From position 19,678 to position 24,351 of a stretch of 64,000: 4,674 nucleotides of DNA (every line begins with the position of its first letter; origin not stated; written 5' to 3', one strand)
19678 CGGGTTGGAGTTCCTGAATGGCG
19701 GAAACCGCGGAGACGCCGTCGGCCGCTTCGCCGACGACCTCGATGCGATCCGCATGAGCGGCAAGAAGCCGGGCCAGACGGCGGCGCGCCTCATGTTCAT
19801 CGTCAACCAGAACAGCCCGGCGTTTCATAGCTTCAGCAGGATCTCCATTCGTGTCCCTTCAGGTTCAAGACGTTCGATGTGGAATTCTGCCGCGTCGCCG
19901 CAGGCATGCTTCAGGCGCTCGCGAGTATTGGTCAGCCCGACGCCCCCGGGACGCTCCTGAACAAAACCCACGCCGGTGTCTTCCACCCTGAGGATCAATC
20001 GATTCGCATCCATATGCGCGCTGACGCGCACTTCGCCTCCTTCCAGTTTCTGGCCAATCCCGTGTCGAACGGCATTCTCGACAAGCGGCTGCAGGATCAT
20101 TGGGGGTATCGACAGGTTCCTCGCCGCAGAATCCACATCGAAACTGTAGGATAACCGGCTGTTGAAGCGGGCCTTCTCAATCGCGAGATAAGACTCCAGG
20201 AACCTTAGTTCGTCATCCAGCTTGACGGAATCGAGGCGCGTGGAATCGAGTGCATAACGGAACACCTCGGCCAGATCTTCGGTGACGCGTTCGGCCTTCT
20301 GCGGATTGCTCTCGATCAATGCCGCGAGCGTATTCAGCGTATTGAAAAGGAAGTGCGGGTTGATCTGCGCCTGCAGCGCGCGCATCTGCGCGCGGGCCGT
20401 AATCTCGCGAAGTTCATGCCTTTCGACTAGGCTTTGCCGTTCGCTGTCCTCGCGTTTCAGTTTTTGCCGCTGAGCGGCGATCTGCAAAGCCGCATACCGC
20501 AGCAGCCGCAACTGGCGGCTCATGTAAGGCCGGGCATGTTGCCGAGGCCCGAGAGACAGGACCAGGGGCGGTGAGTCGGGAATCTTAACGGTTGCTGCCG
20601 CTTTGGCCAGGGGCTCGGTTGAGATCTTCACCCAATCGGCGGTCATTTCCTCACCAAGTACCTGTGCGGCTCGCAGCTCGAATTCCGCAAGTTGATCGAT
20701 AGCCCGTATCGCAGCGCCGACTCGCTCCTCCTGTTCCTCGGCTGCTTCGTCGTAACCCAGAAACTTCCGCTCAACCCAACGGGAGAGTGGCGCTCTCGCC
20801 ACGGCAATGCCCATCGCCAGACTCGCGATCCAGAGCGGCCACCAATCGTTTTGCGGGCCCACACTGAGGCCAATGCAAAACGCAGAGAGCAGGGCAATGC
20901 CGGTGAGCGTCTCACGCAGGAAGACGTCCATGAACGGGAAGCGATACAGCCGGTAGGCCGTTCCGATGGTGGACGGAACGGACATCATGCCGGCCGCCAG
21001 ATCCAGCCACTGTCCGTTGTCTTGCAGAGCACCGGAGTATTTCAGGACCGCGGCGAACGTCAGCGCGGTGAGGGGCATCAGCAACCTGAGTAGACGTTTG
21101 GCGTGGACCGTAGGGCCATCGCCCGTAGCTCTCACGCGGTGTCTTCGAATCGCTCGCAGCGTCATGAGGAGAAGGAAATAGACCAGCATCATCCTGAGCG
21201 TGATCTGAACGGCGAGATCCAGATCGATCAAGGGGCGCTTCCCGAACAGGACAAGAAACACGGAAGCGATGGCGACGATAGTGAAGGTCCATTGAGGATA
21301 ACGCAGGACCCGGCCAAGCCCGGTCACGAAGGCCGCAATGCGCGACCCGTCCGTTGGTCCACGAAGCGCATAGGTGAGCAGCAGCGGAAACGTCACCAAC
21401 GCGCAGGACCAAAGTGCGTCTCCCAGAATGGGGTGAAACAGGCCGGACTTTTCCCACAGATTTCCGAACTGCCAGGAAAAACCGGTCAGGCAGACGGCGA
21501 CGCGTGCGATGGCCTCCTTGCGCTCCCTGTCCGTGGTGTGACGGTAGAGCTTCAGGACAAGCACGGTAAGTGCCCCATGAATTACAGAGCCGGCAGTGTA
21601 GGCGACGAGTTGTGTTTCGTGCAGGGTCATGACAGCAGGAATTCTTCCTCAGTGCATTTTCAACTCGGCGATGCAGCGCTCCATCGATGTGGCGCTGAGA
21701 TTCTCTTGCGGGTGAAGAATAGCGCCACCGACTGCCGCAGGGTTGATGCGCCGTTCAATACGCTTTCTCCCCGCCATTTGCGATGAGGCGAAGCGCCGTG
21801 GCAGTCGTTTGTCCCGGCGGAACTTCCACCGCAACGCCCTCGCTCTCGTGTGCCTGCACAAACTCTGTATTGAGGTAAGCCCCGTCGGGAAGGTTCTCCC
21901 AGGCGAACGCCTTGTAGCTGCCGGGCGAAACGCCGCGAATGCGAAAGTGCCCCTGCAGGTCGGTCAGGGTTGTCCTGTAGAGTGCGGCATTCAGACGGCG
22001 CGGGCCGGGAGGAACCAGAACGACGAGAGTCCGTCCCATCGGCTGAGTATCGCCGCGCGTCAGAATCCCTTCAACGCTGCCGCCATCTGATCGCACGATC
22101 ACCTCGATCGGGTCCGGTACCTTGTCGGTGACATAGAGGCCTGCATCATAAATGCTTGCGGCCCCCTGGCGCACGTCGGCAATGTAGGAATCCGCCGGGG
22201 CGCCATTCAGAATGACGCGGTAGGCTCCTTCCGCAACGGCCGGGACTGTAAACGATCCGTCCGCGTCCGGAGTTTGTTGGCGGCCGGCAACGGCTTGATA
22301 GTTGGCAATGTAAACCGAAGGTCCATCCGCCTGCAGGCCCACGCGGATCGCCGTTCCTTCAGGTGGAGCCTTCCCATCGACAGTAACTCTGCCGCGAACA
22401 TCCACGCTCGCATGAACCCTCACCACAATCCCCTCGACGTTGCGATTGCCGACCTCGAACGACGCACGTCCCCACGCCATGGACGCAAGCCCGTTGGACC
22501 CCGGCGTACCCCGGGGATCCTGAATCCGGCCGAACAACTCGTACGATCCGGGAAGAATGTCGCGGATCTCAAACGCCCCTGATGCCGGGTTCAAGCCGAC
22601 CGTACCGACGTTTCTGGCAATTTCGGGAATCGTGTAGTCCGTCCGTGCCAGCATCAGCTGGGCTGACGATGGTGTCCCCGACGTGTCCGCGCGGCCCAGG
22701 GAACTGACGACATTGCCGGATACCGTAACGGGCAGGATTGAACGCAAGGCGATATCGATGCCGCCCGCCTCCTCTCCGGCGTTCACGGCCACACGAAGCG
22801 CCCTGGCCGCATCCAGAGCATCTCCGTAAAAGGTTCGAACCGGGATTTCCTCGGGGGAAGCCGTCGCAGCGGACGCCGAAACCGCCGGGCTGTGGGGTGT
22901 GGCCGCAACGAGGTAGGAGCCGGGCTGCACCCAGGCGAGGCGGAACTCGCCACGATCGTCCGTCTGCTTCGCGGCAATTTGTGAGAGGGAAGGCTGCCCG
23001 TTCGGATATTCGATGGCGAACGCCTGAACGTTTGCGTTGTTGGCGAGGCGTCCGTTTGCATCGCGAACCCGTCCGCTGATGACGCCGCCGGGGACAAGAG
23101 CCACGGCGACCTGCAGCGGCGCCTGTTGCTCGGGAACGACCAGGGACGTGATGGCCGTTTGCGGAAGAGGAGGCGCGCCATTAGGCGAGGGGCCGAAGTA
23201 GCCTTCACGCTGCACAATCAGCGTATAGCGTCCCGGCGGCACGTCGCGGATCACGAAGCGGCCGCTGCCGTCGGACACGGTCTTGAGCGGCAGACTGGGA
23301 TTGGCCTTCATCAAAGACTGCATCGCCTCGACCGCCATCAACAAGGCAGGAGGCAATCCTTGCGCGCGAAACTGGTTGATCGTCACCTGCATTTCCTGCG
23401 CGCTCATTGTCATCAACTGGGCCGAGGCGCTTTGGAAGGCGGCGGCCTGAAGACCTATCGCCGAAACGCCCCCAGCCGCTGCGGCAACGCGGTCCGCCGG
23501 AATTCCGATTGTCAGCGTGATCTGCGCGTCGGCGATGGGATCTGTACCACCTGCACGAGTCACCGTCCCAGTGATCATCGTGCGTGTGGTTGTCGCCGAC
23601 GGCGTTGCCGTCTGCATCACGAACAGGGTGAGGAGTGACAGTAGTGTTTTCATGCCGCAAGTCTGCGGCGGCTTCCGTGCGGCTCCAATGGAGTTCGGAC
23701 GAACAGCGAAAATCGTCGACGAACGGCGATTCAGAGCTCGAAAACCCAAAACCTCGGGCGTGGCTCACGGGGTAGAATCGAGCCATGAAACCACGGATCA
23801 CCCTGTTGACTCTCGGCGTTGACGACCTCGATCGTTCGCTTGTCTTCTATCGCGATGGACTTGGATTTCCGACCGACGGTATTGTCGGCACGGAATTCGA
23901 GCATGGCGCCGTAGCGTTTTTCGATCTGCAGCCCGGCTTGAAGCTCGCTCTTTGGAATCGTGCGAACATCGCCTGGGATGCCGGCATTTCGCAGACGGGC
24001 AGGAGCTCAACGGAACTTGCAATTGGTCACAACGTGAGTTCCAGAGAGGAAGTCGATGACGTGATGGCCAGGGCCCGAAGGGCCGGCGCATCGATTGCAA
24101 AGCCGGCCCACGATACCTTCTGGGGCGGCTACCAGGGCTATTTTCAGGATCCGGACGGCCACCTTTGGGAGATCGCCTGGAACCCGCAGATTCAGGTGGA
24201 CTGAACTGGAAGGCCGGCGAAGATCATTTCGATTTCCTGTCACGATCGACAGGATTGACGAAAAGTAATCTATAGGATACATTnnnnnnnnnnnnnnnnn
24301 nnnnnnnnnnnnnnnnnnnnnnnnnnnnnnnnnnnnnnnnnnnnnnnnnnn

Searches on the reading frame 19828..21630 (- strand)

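Call 26: search_protein_families(library=pfam, proteins=[window:19828-21630:-], max_evalue=0.001)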
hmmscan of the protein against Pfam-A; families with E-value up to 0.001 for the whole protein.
window:19828-21630:- (601 aa): 2 families
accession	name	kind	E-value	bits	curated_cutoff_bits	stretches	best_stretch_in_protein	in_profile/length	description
PF06580.19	His_kinase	-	2.2e-28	98.7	25.2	1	414-493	1-81/81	Histidine kinase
PF02518.31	HATPase_c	-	3.1e-07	31.3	26.4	1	512-600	9-108/111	Histidine kinase-, DNA gyrase B-, and HSP90-like ATPase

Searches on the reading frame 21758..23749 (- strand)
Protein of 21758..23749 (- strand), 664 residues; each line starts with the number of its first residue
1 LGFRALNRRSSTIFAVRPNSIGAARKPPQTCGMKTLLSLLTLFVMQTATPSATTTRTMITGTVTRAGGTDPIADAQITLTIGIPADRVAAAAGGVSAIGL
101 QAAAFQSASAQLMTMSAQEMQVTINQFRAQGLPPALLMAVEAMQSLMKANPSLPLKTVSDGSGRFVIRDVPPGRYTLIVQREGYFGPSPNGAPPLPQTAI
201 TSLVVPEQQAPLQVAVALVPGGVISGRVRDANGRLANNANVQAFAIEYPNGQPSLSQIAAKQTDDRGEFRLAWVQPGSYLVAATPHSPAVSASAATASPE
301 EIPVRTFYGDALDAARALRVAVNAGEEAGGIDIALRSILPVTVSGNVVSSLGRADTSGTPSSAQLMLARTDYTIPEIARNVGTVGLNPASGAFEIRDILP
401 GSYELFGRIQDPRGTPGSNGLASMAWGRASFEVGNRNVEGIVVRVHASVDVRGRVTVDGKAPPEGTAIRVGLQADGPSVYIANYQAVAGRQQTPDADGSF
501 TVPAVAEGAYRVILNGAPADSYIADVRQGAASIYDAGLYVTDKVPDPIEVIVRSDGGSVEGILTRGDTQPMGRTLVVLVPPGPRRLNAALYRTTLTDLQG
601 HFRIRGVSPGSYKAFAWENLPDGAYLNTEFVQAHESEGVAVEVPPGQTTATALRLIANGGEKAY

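Call 26: search_protein_families(library=pfam, proteins=[window:21758-23749:-], max_evalue=0.001)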
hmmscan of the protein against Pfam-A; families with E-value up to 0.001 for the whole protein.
window:21758-23749:- (664 aa): 8 families
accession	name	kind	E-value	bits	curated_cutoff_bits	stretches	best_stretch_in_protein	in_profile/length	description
PF13620.12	CarboxypepD_reg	-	1.8e-28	99.1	32.3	2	224-284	2-55/82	Carboxypeptidase regulatory-like domain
PF14686.12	fn3_3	-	2.3e-17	62.9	24.4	0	588-625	24-60/75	Polysaccharide lyase family 4, domain II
PF13715.12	CarbopepD_reg_2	-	7.2e-10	39.2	32.2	0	155-184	26-55/88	CarboxypepD_reg-like domain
PF09430.16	EMC7_beta-sandw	-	1.3e-09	38.7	26.6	0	150-184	17-50/122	ER membrane protein complex subunit 7, beta-sandwich domain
PF17210.9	SdrD_B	-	3.8e-08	33.9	29.7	0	488-539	38-88/112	SdrD B-like domain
PF10670.15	DUF4198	-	8.1e-08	33.1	34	1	211-284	136-206/209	Domain of unknown function (DUF4198)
PF00775.27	Dioxygenase_C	-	1e-06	28.8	27.3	0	590-614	74-98/182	Dioxygenase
PF17802.7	SpaA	-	0.00025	21.6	23.1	0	156-177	35-56/91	Prealbumin-like fold domain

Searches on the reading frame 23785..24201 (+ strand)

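Call 26: search_protein_families(library=pfam, proteins=[window:23785-24201:+], max_evalue=0.001)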
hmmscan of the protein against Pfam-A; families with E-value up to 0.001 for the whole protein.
window:23785-24201:+ (139 aa): 3 families
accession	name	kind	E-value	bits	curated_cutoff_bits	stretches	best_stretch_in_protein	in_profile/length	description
PF00903.31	Glyoxalase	-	2.2e-17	64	20.6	1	5-130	2-121/121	Glyoxalase/Bleomycin resistance protein/Dioxygenase superfamily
PF22677.2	Ble-like_N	-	0.00011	22.3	24.5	1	4-28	1-25/41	Bleomycin resistance protein-like N-terminal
PF18029.7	Glyoxalase_6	-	0.00052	21.1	23.6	0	10-130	4-105/106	Glyoxalase-like domain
